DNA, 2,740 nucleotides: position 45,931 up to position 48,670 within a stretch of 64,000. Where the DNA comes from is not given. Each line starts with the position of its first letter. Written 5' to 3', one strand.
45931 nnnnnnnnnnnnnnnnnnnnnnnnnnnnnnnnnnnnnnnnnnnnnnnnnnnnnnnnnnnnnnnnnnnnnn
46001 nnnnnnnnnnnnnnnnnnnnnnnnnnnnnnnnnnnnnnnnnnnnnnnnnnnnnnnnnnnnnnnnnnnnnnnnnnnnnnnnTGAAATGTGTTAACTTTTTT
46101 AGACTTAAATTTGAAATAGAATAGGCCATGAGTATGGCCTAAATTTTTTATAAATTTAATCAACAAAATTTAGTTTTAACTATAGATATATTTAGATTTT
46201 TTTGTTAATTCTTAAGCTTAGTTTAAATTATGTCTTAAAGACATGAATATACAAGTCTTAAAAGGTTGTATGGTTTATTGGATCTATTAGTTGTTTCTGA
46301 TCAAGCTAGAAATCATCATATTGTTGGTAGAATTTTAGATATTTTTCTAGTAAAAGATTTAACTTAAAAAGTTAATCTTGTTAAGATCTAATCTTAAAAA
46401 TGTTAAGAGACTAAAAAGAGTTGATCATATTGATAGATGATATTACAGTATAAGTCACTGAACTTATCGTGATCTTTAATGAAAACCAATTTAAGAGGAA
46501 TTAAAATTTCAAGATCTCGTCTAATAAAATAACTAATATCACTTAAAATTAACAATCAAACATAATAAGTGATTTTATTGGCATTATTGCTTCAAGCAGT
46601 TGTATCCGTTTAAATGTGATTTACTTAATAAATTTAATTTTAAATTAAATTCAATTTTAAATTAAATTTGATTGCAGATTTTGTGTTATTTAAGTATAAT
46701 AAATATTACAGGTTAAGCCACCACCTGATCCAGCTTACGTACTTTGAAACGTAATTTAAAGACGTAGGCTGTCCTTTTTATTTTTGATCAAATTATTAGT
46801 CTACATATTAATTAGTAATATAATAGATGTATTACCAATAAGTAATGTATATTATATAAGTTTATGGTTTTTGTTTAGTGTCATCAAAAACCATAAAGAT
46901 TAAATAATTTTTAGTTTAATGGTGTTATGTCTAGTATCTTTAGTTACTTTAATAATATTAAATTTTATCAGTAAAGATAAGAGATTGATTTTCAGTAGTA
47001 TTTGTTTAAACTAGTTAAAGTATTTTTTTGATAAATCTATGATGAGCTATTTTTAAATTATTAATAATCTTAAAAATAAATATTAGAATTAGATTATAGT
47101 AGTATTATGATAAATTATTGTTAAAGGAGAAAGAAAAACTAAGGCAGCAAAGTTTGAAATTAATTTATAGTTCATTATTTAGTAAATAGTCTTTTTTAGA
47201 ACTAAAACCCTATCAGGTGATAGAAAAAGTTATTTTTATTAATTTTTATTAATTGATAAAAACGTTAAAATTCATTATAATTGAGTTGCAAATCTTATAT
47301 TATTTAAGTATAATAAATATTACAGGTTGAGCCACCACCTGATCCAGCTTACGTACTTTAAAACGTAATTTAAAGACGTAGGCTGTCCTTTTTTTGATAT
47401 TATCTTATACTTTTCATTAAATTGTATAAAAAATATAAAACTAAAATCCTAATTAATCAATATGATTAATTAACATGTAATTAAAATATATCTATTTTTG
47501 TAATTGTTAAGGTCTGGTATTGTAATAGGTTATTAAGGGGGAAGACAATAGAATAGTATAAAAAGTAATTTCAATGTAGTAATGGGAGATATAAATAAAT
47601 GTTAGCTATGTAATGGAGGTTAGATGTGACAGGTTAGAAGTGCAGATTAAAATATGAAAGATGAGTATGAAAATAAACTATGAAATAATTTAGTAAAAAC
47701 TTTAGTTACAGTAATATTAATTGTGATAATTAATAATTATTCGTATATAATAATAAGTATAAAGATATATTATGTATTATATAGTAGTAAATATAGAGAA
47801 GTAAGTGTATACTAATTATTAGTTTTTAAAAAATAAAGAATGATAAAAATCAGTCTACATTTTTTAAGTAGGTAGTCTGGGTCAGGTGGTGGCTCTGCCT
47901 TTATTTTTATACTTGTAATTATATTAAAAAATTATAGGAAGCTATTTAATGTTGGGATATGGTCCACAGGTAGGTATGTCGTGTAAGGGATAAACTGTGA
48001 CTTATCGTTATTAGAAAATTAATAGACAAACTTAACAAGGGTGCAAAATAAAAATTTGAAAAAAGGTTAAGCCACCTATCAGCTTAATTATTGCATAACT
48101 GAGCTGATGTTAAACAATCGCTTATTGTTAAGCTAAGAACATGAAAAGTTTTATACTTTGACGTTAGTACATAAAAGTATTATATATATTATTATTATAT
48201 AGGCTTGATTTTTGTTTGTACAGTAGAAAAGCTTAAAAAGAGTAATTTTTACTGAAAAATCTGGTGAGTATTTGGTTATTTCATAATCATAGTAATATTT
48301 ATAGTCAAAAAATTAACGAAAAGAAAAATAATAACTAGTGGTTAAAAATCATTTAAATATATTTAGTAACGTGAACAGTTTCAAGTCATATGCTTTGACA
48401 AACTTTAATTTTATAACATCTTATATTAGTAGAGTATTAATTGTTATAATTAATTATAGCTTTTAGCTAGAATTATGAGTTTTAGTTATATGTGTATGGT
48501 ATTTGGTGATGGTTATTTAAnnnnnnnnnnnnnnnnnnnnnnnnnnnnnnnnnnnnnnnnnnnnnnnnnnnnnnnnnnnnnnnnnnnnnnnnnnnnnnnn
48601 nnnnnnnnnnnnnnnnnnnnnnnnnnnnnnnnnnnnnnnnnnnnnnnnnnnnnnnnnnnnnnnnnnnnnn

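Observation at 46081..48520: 2.4-kb ORF-free island carrying a duplicated ~100-bp promoter-plus-terminator mini-gene and antisense or diverged partial copies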

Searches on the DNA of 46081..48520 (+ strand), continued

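Call 25: get_annotated_region(hit=H55, flank=4000)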
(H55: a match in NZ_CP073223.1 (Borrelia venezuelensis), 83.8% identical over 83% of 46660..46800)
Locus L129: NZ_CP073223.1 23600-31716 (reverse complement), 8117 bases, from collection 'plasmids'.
description: Borrelia venezuelensis strain RMA01 plasmid lp127, complete sequence
organism: Borrelia venezuelensis (NCBI taxid 1653839)
taxonomy: Bacteria; Spirochaetota; Spirochaetia; Spirochaetales; Borreliaceae; Borrelia; Borrelia venezuelensis
host: -; source: Alectorobius rudis,mouse blood from experimental transmission feeding; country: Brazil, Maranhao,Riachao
typing (MOB-suite, as given by PLSDB): non-mobilizable
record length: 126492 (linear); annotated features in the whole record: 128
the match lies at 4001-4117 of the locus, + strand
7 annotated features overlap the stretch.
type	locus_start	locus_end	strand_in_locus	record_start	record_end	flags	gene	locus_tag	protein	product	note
CDS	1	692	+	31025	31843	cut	-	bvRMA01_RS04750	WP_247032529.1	CRASP family complement regulator-acquiring lipoprotein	-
CDS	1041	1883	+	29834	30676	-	-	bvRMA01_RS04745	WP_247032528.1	hypothetical protein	-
CDS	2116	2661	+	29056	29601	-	-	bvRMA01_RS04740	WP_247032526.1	hypothetical protein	-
CDS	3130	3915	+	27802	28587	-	-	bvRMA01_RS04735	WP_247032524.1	hypothetical protein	-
CDS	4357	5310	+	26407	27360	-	-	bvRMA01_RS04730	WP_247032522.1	hypothetical protein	-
CDS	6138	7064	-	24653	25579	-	-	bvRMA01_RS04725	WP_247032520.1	hypothetical protein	-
CDS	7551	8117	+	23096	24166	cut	-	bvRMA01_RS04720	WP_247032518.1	hypothetical protein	-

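Call 26: get_annotated_region(hit=H56, flank=4000)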
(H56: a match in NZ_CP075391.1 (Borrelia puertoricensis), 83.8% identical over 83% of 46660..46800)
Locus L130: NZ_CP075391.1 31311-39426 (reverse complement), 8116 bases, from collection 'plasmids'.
description: Borrelia puertoricensis strain SUM plasmid lp110, complete sequence
organism: Borrelia puertoricensis (NCBI taxid 2756107)
taxonomy: Bacteria; Spirochaetota; Spirochaetia; Spirochaetales; Borreliaceae; Borrelia; Borrelia puertoricensis
host: -; source: Alectorobius puertoricensis,whole organism,tick; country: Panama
typing (MOB-suite, as given by PLSDB): non-mobilizable
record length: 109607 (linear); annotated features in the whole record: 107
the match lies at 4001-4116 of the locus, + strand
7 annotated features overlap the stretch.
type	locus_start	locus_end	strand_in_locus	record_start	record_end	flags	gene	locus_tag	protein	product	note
CDS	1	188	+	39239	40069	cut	-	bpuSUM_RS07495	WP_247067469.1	collagen-like protein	-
CDS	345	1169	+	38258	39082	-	-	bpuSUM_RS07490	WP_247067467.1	CRASP family complement regulator-acquiring lipoprotein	-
CDS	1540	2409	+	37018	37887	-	-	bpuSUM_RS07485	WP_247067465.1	virulence associated lipoprotein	-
CDS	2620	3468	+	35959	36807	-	-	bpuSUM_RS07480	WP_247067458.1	hypothetical protein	-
CDS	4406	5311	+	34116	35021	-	-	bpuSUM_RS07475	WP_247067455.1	hypothetical protein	-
CDS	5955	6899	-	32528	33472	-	-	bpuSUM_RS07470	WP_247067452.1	hypothetical protein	-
CDS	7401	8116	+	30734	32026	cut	-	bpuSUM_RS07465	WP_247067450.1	hypothetical protein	-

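Call 27: get_annotated_region(hit=H46, flank=4000)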
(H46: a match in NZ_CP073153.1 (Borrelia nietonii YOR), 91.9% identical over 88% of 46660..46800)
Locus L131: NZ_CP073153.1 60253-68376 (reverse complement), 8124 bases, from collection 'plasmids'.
description: Borrelia nietonii YOR plasmid lp194, complete sequence
organism: Borrelia nietonii YOR (NCBI taxid 1293576)
taxonomy: Bacteria; Spirochaetota; Spirochaetia; Spirochaetales; Borreliaceae; Borrelia; Borrelia nietonii; Borrelia nietonii YOR
host: -; source: Homo sapiens,blood; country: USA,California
typing (MOB-suite, as given by PLSDB): non-mobilizable
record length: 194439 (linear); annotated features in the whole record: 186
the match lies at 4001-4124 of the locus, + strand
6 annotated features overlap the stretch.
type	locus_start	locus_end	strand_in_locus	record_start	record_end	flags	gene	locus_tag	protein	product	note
CDS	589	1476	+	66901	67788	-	-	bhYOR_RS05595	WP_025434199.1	collagen-like protein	-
CDS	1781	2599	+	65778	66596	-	-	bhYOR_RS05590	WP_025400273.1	hypothetical protein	-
CDS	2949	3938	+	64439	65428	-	-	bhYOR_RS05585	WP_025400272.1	hypothetical protein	-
CDS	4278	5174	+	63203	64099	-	-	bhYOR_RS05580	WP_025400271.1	hypothetical protein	-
CDS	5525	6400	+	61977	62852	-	-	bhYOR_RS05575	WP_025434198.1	hypothetical protein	-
CDS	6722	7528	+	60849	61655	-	-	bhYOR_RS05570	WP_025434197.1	hypothetical protein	-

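Call 41: build_rna_model(alignment_id=A2, structure=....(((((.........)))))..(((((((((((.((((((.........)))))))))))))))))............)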
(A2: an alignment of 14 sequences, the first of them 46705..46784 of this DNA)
Model R1 built from alignment A2 (14 sequences, 81 columns); structure: as given.
model positions 78; base pairs 22; branch points 1; effective number of sequences 1.64; information 0.726 bits per position. Calibrated on 0.2 Mb of random sequence (short: E-values are rough).
structure used (alignment columns):
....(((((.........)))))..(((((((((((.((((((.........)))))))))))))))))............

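Call 44: search_with_rna_model(model_id=R1, sources=[window, L132, L133, L001, L002, L003, L004, L005, L006, L007, L128, L129, L130, L131], max_evalue=10)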
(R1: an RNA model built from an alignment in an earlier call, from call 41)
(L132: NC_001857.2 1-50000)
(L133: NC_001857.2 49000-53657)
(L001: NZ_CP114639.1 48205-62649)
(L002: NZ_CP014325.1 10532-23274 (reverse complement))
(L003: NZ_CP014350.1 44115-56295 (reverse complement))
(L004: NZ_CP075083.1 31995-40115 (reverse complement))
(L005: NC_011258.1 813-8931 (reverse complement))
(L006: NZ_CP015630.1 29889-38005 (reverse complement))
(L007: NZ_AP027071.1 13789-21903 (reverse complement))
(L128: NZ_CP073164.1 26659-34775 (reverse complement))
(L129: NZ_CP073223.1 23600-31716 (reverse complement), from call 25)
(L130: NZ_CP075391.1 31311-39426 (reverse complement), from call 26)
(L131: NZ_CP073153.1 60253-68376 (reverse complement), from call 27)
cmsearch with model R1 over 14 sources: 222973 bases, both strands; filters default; matches with E-value up to 10: 65.
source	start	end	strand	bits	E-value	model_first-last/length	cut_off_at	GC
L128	4040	4117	+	104.8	6.1e-25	1-78/78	no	0.35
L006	4040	4117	+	103.9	1.1e-24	1-78/78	no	0.33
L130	4040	4117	+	103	1.8e-24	1-78/78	no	0.35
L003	6059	6136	+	101.7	4.1e-24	1-78/78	no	0.37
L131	4044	4121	+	101.7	4.1e-24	1-78/78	no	0.37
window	47319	47396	+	101.5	4.6e-24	1-78/78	no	0.4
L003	8893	8970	+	100.6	8.1e-24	1-78/78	no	0.29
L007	4041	4118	+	100.2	1e-23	1-78/78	no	0.32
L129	4040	4117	+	99.9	1.2e-23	1-78/78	no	0.35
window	46705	46782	+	99.5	1.6e-23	1-78/78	no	0.38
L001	6622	6699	+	99.5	1.6e-23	1-78/78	no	0.38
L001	7234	7311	+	99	2.1e-23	1-78/78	no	0.41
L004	4045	4122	+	97.4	5.7e-23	1-78/78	no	0.44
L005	4045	4122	+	96.4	1.1e-22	1-78/78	no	0.37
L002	6069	6146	+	95.2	2.2e-22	1-78/78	no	0.44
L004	6293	6370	+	88.4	1.4e-20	1-78/78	no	0.26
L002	6654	6732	+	82.7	4.9e-19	1-78/78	no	0.33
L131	8061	8124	+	71.3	5.6e-16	1-63/78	3'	0.31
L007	5588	5653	-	37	7.9e-07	1-78/78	no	0.3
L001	7748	7813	-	34.8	3.1e-06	1-78/78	no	0.38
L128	5588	5661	-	34.7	3.2e-06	1-78/78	no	0.31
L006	5608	5673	-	34.4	3.9e-06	1-78/78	no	0.32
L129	5596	5661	-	34.4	3.9e-06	1-78/78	no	0.32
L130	5466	5531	-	32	1.7e-05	1-78/78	no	0.29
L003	9425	9488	-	26.9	0.0004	1-78/78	no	0.33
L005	4426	4495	-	26.3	0.00055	1-78/78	no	0.36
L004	7888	7953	-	26.3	0.00058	1-78/78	no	0.36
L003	6084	6126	-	24.7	0.0015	26-68/78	no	0.37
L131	4069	4111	-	24.7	0.0015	26-68/78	no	0.37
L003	8919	8959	-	23.5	0.0031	27-67/78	no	0.22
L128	4066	4106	-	23.4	0.0033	27-67/78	no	0.32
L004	5273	5332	+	22.3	0.0066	1-78/78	no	0.22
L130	4066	4106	-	20.1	0.026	27-67/78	no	0.29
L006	4066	4106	-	20.1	0.026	27-67/78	no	0.29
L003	10945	11008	+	19.2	0.046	1-78/78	no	0.34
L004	6319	6359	-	18.1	0.086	27-67/78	no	0.2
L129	4066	4106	-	17.7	0.12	27-67/78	no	0.32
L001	6648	6688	-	17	0.17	27-67/78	no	0.39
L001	7260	7300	-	17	0.17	27-67/78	no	0.39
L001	7968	8026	+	15.8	0.35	1-78/78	no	0.32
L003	7291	7339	+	15.8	0.36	1-78/78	no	0.24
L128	2870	2925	+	15.4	0.46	1-78/78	no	0.2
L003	8567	8615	+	15.3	0.48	1-78/78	no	0.27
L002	7229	7297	-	14.7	0.71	1-78/78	no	0.29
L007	4067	4107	-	14.4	0.84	27-67/78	no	0.27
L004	4070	4112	-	13.9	1.2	26-68/78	no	0.49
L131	5262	5311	+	13.8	1.2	1-78/78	no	0.22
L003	5528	5613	+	13.4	1.6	1-78/78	no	0.29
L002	9624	9675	+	13.2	1.7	1-78/78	no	0.37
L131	6476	6525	+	12.8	2.3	1-78/78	no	0.28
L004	3933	4015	+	12.7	2.5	1-78/78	no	0.27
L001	4709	4783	-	12.1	3.5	1-78/78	no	0.31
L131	3512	3597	+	12.1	3.6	1-78/78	no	0.28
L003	5972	6039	+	11.9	4.1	1-78/78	no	0.28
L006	2864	2922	+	11.5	5.2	1-78/78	no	0.2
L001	13568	13606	-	11.3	5.6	24-68/78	no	0.13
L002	10080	10155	+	11.2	6.3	1-78/78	no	0.2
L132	4406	4450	-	11.1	6.5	1-78/78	no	0.18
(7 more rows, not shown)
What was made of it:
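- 46705..46785 (+): sRNA copy 1 (about 72-78 nt). SL1 is CAGGU 46709-46713 paired with ACCUG 46723-46727, with loop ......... 46714-46722. The terminator hairpin is 46731-46771. The U-run is 46775-46779, continued at 46781-46785. Covariance-model score 99.5 bits (call 44).
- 47840..47905 (-): Inverted, degenerate copy of the unit (type B). Its plus-strand reading, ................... (about 47876-47895), is complementary to the sRNA 5' region. Covariance-model score 34.8 bits, E = 3e-6 (call 44).
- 48059..48117 (+): Diverged type C copy: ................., then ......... and its own 8-9-bp hairpin. It has no recognisable promoter or U-run. Covariance-model score 15.8 bits, E = 0.35 (call 44).
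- The covariance model matches it over the full model length at 26-37 bits in all 10 species where it was found (call 44).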

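Call 55: search_rna_families(source=window, start=46600, end=48200, threshold=evalue, max_evalue=10)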
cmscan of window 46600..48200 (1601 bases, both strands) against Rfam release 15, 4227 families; matches with E-value up to 10: 0.
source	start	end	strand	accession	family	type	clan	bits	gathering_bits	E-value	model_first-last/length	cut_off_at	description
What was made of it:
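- On Any Rfam 15 family: No hits at E <= 10 over 46600-48200 on both strands (call 55).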

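Call 73: search_with_rna_model(model_id=R1, sources=[L137, L138, L139, L140, L141, L142, L143], max_evalue=1)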
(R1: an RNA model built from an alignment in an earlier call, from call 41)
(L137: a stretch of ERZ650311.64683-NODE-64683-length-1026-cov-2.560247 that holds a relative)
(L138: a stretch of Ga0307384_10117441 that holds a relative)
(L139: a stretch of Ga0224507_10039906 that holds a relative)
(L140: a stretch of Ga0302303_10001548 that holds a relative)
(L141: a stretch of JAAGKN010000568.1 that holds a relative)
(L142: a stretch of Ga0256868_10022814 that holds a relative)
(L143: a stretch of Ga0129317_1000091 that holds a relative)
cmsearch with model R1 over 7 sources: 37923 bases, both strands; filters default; matches with E-value up to 1: 7.
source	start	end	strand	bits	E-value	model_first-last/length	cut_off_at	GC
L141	1341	1418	-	101.7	6.9e-25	1-78/78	no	0.37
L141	1351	1393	+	24.7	0.00026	26-68/78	no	0.37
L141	138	186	-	15.8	0.062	1-78/78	no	0.24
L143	1238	1287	-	13.8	0.22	1-78/78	no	0.46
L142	1750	1785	-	13.5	0.26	1-78/78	no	0.47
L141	1864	1949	-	13.4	0.28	1-78/78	no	0.29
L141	1438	1505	-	11.9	0.69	1-78/78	no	0.28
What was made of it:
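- Tried and rejected: The rest are chance (call 73).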
